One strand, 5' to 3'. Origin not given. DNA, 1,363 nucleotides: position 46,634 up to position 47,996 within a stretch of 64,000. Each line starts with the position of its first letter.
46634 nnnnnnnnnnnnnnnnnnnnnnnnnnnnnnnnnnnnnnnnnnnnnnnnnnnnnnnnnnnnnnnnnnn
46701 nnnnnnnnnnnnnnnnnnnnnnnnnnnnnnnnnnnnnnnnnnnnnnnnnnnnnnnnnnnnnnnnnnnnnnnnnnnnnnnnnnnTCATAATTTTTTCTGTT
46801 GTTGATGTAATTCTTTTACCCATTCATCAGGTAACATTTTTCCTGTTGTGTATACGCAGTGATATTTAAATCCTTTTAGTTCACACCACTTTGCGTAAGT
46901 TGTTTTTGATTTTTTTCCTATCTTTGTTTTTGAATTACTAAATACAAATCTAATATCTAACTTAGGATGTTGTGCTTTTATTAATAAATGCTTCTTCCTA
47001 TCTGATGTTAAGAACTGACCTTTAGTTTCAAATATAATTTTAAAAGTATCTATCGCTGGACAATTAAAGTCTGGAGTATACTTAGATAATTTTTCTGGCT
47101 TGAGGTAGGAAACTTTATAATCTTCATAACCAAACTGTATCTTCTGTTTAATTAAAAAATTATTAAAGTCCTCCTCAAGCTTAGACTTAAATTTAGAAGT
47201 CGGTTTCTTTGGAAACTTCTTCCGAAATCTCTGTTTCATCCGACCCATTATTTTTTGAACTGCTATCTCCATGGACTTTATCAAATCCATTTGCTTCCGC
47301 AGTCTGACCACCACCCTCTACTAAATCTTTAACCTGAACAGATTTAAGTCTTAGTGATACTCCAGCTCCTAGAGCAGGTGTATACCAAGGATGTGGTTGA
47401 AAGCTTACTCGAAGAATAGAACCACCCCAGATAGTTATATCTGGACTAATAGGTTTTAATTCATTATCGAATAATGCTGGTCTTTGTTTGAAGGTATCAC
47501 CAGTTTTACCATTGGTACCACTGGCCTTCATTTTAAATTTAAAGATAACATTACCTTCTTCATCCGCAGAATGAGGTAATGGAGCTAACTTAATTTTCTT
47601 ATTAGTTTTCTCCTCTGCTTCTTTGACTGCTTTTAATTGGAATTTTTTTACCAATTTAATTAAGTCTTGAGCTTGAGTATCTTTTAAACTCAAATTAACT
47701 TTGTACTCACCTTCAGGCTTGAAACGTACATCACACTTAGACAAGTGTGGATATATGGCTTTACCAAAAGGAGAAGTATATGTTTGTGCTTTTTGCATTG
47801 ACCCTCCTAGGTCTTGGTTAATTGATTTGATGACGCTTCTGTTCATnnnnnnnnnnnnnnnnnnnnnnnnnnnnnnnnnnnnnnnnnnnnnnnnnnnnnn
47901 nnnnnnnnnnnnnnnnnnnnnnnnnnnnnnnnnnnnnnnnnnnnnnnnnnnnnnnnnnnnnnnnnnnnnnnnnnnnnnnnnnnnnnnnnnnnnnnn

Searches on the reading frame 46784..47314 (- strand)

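Call 33: search_protein_families(library=phrogs, proteins=[window:46784-47314:-], max_evalue=0.00001)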
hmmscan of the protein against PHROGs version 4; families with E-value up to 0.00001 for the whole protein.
window:46784-47314:- (176 aa): 2 families
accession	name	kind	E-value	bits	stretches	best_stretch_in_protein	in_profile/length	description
phrog_945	-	DNA, RNA and nucleotide metabolism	4.7e-40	137.7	1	35-174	7-137/145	endonuclease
phrog_27028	-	DNA, RNA and nucleotide metabolism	2.7e-16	60.3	1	111-169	2-55/72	endonuclease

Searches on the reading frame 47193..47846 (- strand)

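Call 33: search_protein_families(library=phrogs, proteins=[window:47193-47846:-], max_evalue=0.00001)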
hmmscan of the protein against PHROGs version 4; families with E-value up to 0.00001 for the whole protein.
window:47193-47846:- (217 aa): 1 family
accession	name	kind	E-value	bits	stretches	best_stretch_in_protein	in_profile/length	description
phrog_112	-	DNA, RNA and nucleotide metabolism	3.9e-30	106.4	1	16-208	15-208/265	Gp2.5-like ssDNA binding protein and ssDNA annealing protein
